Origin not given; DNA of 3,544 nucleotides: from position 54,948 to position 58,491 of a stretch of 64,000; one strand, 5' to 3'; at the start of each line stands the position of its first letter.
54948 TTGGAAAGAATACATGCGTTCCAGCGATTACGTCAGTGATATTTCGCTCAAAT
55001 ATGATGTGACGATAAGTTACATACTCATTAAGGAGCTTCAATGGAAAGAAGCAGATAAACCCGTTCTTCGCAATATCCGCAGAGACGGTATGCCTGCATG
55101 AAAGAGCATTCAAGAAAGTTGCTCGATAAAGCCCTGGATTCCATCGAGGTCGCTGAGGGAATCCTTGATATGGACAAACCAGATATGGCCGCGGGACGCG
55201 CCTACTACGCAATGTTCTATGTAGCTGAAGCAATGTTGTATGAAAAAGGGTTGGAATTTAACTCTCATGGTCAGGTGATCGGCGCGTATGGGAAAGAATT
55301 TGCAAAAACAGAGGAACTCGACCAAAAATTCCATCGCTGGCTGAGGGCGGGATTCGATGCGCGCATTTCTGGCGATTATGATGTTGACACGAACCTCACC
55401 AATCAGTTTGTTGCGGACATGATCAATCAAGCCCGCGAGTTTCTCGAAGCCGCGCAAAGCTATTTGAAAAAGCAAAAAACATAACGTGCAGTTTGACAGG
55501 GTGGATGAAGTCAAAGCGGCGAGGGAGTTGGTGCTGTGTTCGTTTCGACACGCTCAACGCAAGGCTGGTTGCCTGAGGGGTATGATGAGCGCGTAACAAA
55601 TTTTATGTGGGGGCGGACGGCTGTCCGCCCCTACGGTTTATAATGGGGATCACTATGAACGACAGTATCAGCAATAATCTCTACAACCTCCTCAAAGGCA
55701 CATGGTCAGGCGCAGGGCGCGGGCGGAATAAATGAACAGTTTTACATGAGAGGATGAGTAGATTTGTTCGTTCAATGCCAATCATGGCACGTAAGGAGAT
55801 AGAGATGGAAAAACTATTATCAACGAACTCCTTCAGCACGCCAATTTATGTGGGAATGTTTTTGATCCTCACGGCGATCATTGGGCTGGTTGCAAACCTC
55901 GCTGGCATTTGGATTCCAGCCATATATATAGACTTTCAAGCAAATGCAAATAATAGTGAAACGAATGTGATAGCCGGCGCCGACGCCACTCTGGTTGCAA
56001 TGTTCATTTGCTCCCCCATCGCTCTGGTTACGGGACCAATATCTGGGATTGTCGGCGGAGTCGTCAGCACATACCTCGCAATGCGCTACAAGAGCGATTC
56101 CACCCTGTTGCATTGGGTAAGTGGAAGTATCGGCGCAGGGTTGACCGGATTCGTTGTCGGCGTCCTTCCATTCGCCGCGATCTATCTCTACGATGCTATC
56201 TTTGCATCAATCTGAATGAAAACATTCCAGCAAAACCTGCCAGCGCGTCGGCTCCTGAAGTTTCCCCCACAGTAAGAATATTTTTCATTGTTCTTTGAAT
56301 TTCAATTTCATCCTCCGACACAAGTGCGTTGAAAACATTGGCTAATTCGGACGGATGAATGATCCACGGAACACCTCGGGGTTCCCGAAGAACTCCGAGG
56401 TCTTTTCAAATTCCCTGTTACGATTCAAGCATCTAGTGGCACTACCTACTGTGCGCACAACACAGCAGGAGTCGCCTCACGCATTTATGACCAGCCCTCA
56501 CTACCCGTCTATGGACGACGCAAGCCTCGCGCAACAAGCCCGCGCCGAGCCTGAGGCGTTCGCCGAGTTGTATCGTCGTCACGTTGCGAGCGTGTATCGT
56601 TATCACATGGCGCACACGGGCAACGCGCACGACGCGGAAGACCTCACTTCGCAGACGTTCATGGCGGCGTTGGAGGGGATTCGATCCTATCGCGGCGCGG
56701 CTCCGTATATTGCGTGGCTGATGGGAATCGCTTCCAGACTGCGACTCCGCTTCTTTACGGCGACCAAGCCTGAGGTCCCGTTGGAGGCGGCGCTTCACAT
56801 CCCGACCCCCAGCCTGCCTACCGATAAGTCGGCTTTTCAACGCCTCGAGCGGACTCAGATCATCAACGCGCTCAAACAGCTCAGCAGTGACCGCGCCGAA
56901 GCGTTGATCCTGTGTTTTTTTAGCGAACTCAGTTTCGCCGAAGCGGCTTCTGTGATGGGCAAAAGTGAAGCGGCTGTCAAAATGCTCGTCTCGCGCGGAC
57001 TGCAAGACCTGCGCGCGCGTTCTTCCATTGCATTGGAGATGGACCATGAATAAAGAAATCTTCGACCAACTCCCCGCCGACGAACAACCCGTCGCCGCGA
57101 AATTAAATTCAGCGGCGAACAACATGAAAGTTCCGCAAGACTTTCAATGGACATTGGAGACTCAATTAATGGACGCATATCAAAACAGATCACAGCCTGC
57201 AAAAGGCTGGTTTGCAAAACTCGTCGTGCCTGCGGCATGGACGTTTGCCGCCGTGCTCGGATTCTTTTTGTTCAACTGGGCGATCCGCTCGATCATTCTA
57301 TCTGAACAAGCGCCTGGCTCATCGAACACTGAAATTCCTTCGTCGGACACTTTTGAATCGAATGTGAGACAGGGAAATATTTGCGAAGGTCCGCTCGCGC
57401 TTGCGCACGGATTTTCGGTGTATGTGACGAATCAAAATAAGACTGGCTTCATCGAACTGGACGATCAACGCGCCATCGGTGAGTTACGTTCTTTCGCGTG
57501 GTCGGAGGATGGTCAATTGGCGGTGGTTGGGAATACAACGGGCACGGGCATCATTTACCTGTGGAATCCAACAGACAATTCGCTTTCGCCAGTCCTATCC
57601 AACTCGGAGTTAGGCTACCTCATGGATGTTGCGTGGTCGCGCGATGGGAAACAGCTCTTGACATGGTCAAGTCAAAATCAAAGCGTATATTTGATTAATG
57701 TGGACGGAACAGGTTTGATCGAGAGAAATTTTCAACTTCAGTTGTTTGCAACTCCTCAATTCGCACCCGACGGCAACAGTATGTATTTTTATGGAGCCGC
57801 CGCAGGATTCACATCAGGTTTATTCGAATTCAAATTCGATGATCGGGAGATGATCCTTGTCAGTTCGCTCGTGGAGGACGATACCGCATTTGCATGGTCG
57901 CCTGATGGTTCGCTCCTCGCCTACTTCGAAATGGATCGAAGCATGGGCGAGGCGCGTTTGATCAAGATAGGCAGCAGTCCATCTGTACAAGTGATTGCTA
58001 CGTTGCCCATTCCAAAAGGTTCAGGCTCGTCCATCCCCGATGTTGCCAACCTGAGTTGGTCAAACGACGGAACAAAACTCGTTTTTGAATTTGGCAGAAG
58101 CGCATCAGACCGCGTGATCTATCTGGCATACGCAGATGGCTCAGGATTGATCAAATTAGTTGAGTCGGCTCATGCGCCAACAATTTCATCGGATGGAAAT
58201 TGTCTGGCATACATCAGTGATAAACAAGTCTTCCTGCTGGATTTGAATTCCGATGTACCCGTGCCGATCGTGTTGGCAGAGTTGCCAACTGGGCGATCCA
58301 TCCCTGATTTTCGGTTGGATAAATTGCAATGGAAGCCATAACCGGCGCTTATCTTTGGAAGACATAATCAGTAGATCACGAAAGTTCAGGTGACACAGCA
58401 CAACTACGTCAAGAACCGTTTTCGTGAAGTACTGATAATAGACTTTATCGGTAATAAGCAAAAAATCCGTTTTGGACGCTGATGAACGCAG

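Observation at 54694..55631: MNT/HEPN toxin-antitoxin cassette behind gcvPB, followed by a decaying second copy of the gcvPB 3' end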

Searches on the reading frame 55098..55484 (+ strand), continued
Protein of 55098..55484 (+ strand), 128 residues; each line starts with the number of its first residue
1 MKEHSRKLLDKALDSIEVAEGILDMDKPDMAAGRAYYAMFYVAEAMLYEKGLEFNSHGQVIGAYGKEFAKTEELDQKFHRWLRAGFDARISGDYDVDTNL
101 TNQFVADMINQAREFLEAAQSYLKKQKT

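Call 55: search_protein_families(library=pfam, proteins=[L116:1769-2038:+, L111:1289-2143:-, L100:5431-6135:+, L116:2219-2881:+, L116:2908-3792:+], max_evalue=0.01)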
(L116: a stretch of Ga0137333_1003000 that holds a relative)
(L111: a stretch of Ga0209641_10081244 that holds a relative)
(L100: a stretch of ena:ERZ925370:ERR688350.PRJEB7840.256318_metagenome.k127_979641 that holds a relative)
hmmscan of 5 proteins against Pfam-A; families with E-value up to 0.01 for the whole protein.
L116:1769-2038:+ (90 aa): 0 families

L111:1289-2143:- (284 aa): 0 families

L100:5431-6135:+ (235 aa): 6 families
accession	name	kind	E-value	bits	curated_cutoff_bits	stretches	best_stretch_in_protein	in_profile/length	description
PF10881.14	DUF2726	-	2.5e-29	102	24.7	1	55-173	5-124/126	Protein of unknown function (DUF2726)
PF01396.24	Zn_ribbon_Top1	-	2.1e-12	47.1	32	1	196-234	4-37/39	Topoisomerase DNA binding C4 zinc finger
PF06839.17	Zn_ribbon_GRF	-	0.00024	21.6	25.9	1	195-227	2-36/45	GRF zinc finger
PF11672.13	DUF3268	-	0.0021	18.9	28.4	1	194-234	3-46/121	zinc-finger-containing domain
PF08274.17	Zn_Ribbon_YjdM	-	0.0022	18.4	30.8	1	194-222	3-23/30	PhnA Zinc-Ribbon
PF13408.12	Zn_ribbon_recom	-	0.0091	16.8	25.3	0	195-226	7-34/58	Recombinase zinc beta ribbon domain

L116:2219-2881:+ (221 aa): 0 families

L116:2908-3792:+ (295 aa): 0 families

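Call 71: search_protein_families(library=ncbifam, proteins=[window:55098-55484:+], max_evalue=0.01)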
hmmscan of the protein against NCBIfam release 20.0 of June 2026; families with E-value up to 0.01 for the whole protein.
window:55098-55484:+ (128 aa): 0 families

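Call 72: search_solved_structures(query=window:55098-55481:+, max_evalue=0.01, show_alignments=1)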
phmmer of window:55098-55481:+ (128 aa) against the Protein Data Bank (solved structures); distinct sequences matched with E-value up to 0.01: 3.
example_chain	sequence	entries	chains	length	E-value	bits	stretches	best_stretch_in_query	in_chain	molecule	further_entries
9xbd_A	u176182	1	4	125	1.3e-23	86.6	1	3-122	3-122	HEPN domain-containing protein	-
9xbc_A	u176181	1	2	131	4.1e-23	85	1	3-123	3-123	HEPN domain-containing protein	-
2hsb_A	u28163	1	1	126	7.6e-05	26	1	15-125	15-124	Hypothetical UPF0332 protein AF0298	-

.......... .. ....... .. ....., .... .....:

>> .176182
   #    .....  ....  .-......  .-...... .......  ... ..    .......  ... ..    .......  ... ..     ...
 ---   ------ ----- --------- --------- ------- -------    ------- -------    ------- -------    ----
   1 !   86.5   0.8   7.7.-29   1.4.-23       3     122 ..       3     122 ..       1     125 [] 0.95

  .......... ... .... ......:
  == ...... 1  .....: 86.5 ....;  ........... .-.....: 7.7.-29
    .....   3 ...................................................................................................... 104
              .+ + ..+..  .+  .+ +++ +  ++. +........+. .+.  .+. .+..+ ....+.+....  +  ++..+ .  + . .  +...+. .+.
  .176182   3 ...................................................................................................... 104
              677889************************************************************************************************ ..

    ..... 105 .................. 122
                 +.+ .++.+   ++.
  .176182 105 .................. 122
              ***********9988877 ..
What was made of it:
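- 55098..55484 (+): HEPN-domain protein of the UPF0332/PF05168 type (putative toxin). PDB 9xbd_A at E=1.3e-23 (call 72).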

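Call 75: find_related_loci(query=window:55098-55481:+, collection=viral_contigs, flank=5000)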
Query window:55098-55481:+ (128 aa) in viral_contigs; peptide patterns used: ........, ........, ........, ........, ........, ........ (x = any residue, [..] = any of these).
10 stretches matched a pattern, but none encodes a relative of the query by tblastn (E <= 1e-3).

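Call 77: search_dna_similar(query=window:55098-55481:+, collection=plasmids, mode=protein, max_rows=8)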
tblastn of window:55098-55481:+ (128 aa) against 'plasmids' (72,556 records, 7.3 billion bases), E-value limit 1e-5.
Records with a match: 15; places in all: 15; records where one place covers at least 80% of the query: 14.
Best place of each record, by identity: <60% 15.
By first word of the organism name: Picosynechococcus 2; Rhodothermus 2; Planktothrix 2; Salinibacter 2; Synechocystis 1; Synechococcus 1; Oscillatoria 1; Anabaena 1; Dolichospermum 1; Cupriavidus 1; and 1 more.
By predicted mobility (MOB-suite, as given by PLSDB): non-mobilizable 12; mobilizable 2; conjugative 1.
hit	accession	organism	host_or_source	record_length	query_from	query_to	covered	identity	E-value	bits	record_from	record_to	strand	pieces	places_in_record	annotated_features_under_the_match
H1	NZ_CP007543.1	Synechocystis sp. PCC 6714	-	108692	1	123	96%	43.1%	3e-22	97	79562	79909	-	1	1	HEPN domain-containing protein | nucleotidyltransferase domain-containing protein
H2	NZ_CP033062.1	Synechococcus elongatus UTEX 3055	-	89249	6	124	93%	38.7%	1e-16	81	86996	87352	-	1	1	HEPN domain-containing protein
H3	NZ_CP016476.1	Picosynechococcus sp. PCC 7003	cell culture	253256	1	123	96%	36.0%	3e-19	89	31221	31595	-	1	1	HEPN domain-containing protein | nucleotidyltransferase domain-containing protein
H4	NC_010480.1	Picosynechococcus sp. PCC 7002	-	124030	1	123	96%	36.0%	3e-19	89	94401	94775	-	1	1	HEPN domain-containing protein | nucleotidyltransferase domain-containing protein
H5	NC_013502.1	Rhodothermus marinus DSM 4252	-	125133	8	125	92%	33.3%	9e-8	79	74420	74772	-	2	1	none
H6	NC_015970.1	Rhodothermus marinus SG0.5JP17-172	-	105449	8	125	92%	33.3%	9e-8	79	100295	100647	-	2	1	none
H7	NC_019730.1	Oscillatoria nigro-viridis PCC 7112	-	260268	1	119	93%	32.8%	3e-15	77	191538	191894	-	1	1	HEPN domain-containing protein | nucleotidyltransferase domain-containing protein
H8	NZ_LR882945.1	Planktothrix agardhii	-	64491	1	124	97%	30.5%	1e-7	56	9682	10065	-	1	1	HEPN domain-containing protein | nucleotidyltransferase domain-containing protein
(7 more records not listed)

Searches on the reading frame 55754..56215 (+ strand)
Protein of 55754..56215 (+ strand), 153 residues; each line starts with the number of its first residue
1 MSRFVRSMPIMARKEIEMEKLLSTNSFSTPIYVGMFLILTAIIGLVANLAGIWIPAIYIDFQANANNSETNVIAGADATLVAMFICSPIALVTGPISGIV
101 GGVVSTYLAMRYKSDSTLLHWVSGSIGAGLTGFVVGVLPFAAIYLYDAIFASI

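Call 7: search_protein_families(library=pfam, proteins=[window:55754-56215:+])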
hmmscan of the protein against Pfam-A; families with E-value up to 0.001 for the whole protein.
window:55754-56215:+ (153 aa): 0 families

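Call 10: find_encoding_contigs(protein=window:55805-56215:+, flank=6000, max_places=10)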
Protein window:55805-56215:+ (136 aa): 24 contigs read that carry it; 9 places shown.
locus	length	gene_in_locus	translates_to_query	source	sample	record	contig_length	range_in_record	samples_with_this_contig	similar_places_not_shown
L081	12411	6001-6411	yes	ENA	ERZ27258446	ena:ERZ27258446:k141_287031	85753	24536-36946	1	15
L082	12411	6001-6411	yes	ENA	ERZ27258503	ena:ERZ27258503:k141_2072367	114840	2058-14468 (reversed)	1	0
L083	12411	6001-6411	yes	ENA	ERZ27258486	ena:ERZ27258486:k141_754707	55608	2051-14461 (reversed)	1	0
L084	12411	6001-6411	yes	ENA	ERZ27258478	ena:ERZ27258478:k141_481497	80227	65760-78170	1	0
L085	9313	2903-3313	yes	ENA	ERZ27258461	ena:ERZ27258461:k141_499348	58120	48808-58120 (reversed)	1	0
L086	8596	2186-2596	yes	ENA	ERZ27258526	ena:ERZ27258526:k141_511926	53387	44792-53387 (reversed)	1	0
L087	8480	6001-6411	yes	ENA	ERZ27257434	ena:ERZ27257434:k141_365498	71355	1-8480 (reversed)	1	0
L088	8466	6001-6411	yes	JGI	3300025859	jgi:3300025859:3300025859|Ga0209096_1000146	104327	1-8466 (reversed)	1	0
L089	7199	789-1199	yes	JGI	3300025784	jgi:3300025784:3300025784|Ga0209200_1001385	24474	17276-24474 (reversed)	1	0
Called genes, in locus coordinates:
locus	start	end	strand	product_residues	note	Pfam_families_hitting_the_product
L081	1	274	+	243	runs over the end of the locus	PF13197:DUF4013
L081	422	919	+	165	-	-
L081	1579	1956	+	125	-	PF01597:GCV_H, PF00364:Biotin_lipoyl (weak)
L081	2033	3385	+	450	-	PF02347:GDC-P, PF00266:Aminotran_5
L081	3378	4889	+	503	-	PF02347:GDC-P, PF21478:GcvP2_C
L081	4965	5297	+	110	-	PF18765:Polbeta, PF01909:NTP_transf_2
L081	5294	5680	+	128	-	PF05168:HEPN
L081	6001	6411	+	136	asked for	-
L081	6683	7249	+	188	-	PF04542:Sigma70_r2, PF08281:Sigma70_r4_2, PF04545:Sigma70_r4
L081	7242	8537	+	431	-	PF00930:DPPIV_N (faint), PF24807:WD40_CDC20-Fz (faint), PF26550:Tricorn_2nd (faint), PF07676:PD40 (faint), PF23381:Beta-prop_IFT122_1st (faint), PF25174:Beta-prop_THOC3 (faint)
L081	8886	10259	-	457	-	PF00005:ABC_tran (faint), PF01926:MMR_HSR1, PF02421:FeoB_N, PF00009:GTP_EFTU, PF01926:MMR_HSR1, PF02421:FeoB_N, PF04548:AIG1 (weak), PF14714:KH_dom-like, +5 more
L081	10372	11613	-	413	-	PF07949:YbbR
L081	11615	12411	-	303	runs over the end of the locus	PF02457:DAC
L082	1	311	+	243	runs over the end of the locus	PF13197:DUF4013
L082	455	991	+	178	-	-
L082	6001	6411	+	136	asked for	-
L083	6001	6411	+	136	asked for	-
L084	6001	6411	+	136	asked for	-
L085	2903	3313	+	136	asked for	-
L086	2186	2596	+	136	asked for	-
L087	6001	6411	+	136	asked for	-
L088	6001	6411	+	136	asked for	-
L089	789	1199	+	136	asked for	-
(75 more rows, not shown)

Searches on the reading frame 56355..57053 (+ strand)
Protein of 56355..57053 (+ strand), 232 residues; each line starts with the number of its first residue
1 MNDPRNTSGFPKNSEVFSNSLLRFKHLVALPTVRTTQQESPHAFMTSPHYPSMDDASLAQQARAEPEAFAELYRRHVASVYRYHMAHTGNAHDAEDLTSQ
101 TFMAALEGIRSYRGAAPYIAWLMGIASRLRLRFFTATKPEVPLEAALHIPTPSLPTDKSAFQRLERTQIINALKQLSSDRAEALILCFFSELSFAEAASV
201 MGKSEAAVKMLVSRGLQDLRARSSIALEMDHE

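Call 7: search_protein_families(library=pfam, proteins=[window:56355-57053:+])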
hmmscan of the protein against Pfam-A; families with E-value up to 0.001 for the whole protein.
window:56355-57053:+ (232 aa): 3 families
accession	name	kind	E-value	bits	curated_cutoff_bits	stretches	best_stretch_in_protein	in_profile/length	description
PF08281.18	Sigma70_r4_2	-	1.9e-12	47.1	25.7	1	168-219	3-54/54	Sigma-70, region 4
PF04542.20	Sigma70_r2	-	2e-10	40.8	24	1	72-135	1-66/71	Sigma-70 region 2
PF04545.22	Sigma70_r4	-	1.2e-08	34.7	24.1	1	172-221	1-50/50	Sigma-70, region 4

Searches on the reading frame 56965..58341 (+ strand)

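Call 7: search_protein_families(library=pfam, proteins=[window:56965-58341:+])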
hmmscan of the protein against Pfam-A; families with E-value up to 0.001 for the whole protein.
window:56965-58341:+ (458 aa): 9 families
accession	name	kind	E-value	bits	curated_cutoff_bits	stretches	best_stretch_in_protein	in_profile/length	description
PF07676.18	PD40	-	1.3e-15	57.3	20.9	0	304-320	9-25/38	WD40-like Beta Propeller Repeat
PF25174.1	Beta-prop_THOC3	-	2e-06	27.4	305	1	173-350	90-254/272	THOC3 beta-propeller domain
PF00930.27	DPPIV_N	-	2.9e-06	26.7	22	0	304-327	101-124/354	Dipeptidyl peptidase IV (DPP IV) N-terminal region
PF24807.1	WD40_CDC20-Fz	-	4.8e-06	26.5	200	1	142-246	21-120/292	CDC20/Fizzy WD40 domain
PF12894.13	ANAPC4_WD40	-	4.5e-05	24.1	22.9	0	168-195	35-62/91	Anaphase-promoting complex subunit 4 WD40 domain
PF23414.1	Beta-prop_EML_2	-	8.1e-05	22.5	90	0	173-248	41-112/266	Echinoderm microtubule-associated protein second beta-propeller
PF24797.1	Beta-prop_WDR35_TULP_N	-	8.3e-05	22.3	80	0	193-276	91-174/332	WDR35/TULP4 N-terminal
PF00400.38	WD40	-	0.00012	22.9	27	0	174-201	14-39/39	WD domain, G-beta repeat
PF23389.1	Beta-prop_WDR19_1st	-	0.00059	19.4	27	0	169-251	79-156/325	WDR19 first beta-propeller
